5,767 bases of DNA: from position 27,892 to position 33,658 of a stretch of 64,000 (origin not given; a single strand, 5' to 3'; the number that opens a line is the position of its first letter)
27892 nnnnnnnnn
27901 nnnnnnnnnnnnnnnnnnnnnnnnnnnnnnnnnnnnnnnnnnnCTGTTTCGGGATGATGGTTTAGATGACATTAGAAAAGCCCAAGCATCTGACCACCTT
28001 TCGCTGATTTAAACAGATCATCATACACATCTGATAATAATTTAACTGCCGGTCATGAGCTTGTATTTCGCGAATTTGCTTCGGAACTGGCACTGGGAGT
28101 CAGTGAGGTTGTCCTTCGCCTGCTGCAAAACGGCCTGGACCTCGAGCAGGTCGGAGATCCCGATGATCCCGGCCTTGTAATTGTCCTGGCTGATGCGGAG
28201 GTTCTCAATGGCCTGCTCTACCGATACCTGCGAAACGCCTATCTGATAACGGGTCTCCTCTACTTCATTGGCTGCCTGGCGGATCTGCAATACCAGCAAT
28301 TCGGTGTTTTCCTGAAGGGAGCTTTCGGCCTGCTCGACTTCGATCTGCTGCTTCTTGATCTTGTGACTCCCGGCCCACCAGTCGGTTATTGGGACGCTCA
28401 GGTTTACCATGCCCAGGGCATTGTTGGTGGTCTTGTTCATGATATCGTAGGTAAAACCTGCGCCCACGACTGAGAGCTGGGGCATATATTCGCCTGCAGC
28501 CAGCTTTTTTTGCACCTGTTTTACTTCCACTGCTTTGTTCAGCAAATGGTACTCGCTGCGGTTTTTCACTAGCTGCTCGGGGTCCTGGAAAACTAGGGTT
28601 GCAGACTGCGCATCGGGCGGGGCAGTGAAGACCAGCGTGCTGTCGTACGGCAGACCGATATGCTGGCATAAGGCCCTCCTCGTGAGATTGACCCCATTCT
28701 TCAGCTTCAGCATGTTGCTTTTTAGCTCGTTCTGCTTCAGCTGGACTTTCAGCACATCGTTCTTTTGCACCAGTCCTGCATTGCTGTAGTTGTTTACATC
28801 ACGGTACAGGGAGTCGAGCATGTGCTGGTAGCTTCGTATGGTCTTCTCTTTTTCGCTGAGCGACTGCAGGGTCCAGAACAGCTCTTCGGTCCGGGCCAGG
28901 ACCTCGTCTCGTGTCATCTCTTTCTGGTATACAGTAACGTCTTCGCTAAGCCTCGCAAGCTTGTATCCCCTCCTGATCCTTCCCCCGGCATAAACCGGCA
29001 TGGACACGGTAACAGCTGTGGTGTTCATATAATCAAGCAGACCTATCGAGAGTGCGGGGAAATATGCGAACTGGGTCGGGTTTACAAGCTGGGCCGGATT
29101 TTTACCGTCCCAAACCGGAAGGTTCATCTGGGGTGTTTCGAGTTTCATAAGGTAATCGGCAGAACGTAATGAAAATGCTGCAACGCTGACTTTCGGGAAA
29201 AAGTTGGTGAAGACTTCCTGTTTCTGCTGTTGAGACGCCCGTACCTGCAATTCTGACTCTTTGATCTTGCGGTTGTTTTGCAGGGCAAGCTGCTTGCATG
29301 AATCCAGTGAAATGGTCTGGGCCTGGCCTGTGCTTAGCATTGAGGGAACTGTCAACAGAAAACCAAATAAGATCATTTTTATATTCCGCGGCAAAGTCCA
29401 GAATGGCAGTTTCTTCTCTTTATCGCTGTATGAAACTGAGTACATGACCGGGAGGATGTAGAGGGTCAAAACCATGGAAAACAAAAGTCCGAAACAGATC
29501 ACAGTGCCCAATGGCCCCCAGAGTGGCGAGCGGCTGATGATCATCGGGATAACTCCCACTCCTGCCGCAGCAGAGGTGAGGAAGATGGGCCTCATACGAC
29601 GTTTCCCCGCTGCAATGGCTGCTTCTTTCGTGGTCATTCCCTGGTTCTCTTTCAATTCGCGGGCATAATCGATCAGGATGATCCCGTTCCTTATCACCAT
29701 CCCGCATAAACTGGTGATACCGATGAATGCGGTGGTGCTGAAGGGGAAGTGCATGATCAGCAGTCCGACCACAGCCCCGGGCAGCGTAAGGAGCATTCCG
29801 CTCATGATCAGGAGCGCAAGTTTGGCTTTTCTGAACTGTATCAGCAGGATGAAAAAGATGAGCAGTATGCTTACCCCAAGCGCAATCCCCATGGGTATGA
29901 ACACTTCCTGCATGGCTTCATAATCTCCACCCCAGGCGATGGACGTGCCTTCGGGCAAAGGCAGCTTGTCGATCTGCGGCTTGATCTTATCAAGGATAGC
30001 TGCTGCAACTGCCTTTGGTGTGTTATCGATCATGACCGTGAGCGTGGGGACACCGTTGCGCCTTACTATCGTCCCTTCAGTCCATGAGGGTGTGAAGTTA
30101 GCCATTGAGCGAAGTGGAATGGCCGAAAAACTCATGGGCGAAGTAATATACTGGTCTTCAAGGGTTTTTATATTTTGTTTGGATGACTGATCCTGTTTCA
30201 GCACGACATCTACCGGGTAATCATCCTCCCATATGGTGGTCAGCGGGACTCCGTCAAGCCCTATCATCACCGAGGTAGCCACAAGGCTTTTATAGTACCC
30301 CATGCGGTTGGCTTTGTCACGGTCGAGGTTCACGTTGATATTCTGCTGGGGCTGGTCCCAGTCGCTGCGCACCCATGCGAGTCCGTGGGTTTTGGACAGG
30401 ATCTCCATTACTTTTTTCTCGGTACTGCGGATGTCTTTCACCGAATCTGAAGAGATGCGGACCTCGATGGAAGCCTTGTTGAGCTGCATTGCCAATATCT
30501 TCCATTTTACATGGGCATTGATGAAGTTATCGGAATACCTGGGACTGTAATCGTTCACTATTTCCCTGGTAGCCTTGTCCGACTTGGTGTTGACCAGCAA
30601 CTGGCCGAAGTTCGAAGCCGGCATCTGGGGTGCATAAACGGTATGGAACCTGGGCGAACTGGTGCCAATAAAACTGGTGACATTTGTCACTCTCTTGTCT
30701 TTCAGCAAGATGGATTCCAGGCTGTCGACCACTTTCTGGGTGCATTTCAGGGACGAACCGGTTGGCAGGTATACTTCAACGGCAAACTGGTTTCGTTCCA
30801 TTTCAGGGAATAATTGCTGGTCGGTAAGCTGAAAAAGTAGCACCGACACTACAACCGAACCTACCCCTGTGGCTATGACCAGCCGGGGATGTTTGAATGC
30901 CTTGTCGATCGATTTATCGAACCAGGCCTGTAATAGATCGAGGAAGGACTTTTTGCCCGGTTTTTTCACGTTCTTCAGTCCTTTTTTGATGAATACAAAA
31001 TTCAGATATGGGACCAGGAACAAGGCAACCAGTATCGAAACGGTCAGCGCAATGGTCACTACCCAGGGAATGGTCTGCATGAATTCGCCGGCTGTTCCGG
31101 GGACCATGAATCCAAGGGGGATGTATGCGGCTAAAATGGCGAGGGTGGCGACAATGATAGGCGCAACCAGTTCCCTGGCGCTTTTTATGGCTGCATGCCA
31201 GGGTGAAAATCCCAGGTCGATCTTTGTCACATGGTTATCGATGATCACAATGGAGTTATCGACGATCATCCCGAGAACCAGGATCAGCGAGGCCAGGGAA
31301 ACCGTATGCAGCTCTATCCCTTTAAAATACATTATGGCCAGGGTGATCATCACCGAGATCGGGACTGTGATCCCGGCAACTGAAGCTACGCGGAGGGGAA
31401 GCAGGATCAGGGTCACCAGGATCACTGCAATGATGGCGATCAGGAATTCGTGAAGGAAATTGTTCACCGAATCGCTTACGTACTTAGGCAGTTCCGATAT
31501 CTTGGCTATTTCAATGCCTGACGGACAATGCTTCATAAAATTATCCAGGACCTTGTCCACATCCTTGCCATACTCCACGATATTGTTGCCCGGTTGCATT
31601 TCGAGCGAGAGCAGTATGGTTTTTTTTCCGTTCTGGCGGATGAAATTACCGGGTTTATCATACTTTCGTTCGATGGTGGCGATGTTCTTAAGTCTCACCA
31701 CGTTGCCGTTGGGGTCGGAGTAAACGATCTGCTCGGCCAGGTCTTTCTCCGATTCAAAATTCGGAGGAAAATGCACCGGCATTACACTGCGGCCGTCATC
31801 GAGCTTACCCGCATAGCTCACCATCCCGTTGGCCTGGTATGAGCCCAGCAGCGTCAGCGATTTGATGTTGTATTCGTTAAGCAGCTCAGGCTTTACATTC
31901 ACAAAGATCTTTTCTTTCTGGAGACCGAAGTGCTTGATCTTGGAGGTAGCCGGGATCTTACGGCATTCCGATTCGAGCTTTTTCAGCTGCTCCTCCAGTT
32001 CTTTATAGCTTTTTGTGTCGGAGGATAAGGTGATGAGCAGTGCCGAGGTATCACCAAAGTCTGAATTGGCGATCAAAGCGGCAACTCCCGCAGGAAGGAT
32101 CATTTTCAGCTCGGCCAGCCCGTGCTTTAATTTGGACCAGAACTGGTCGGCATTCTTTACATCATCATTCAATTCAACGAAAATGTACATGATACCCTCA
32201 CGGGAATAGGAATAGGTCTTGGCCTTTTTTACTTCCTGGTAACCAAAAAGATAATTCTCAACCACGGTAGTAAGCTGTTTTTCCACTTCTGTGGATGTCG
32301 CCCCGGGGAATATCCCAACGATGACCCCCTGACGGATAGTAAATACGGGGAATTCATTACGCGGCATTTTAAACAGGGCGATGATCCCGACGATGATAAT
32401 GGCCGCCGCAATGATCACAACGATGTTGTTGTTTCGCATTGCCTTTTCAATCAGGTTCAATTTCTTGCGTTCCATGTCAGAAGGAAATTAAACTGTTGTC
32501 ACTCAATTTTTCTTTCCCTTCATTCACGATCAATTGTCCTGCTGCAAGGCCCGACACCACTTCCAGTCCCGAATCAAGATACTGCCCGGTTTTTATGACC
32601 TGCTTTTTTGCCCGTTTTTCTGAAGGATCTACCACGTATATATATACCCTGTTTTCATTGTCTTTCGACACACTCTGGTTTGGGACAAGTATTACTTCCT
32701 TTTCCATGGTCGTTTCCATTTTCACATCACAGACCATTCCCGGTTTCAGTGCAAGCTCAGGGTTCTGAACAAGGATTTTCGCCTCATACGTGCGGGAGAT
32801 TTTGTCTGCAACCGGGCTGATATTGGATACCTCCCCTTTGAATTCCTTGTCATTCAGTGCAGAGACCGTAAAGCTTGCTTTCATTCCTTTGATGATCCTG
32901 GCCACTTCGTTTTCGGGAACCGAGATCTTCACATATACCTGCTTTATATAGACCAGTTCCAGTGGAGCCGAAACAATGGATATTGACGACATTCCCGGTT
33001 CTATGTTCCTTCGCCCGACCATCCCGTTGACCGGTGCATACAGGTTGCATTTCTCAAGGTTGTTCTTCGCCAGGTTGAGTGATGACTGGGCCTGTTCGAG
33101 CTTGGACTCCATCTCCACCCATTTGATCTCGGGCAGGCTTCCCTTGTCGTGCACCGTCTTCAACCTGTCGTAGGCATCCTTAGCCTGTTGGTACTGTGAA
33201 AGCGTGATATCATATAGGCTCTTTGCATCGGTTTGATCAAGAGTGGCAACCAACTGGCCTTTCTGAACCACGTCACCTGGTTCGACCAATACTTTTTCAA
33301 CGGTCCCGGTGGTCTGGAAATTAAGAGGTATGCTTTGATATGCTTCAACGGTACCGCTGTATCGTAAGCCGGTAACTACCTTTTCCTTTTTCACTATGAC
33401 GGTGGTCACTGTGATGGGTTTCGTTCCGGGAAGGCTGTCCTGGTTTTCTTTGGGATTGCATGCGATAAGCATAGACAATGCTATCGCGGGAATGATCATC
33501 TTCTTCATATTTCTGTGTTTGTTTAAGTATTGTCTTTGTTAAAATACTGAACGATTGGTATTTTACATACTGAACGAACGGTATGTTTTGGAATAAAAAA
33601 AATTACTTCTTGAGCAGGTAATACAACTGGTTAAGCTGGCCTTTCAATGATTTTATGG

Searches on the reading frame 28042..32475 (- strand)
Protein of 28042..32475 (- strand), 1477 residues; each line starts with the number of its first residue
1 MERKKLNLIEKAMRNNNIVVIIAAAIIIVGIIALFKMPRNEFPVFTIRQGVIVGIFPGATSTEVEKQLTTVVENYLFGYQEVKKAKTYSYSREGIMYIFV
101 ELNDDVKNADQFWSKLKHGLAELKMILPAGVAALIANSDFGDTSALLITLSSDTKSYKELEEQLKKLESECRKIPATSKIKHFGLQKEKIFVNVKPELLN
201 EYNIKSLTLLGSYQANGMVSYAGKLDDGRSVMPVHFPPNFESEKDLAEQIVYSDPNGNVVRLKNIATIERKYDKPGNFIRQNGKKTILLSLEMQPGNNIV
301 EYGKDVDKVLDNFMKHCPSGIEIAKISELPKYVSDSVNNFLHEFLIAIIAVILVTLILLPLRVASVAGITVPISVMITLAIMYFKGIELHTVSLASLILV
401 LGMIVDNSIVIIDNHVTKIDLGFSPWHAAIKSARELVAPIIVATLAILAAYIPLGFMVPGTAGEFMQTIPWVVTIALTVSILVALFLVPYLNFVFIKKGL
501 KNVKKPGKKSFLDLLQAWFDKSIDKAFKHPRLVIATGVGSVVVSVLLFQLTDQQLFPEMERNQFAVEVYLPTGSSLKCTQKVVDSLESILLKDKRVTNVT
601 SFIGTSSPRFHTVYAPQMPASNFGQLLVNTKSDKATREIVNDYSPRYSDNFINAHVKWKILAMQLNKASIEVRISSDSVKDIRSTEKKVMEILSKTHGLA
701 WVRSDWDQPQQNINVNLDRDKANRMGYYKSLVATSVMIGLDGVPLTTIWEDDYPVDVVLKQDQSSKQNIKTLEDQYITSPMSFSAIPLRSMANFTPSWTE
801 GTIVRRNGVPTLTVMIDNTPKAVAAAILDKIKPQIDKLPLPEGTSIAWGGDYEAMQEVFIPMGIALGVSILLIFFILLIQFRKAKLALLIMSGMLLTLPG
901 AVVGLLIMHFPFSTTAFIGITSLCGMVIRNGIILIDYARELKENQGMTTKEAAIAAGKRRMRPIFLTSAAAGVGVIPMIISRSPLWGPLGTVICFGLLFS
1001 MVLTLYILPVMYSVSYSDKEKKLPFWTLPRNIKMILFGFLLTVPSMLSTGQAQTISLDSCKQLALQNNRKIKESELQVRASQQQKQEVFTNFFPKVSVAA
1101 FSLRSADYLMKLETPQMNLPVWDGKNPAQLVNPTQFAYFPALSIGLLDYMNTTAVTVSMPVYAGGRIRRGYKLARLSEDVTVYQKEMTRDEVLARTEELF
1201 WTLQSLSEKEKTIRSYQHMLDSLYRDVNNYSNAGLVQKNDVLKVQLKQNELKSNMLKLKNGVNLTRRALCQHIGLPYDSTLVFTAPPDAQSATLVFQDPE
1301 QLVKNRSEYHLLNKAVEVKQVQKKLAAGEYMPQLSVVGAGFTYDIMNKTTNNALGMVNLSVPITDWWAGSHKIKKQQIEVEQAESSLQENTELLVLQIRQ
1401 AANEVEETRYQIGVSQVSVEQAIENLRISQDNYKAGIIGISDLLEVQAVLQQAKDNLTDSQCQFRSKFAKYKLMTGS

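Call 72: search_protein_families(library=pfam, proteins=[window:28042-32475:-], max_evalue=0.01)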
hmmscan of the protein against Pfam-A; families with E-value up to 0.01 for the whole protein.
window:28042-32475:- (1477 aa): 4 families
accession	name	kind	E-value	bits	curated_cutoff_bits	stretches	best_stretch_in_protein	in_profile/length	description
PF00873.25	ACR_tran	-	2.3e-164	549.1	28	1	12-1014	5-1019/1021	AcrB/AcrD/AcrF family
PF02321.23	OEP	-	2.1e-41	142.2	22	2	1300-1473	6-184/187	Outer membrane efflux protein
PF03176.21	MMPL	-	4.3e-12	46.1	20.5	2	345-517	149-317/333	MMPL family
PF02355.23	SecD_SecF_C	-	9.3e-05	22.4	20.5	1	337-488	30-183/189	Protein export membrane protein SecD/SecF, C-terminal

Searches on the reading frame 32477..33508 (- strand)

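Call 42: search_protein_families(library=pfam, proteins=[window:32477-33508:-])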
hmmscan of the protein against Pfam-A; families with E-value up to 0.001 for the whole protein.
window:32477-33508:- (343 aa): 4 families
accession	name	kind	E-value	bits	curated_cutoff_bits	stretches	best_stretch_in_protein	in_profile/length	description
PF16576.10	HlyD_D23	-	9.3e-27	94.1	30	1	60-259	20-213/214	Barrel-sandwich domain of CusB or HlyD membrane-fusion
PF13437.12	HlyD_3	-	8.6e-16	59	22.2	1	156-257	2-106/106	HlyD family secretion protein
PF00364.28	Biotin_lipoyl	-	5.7e-05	23.3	22.1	0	65-90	48-73/73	Biotin-requiring enzyme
PF13533.13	Biotin_lipoyl_2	-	0.00012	22.2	29.8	1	61-91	2-32/32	Biotin-lipoyl like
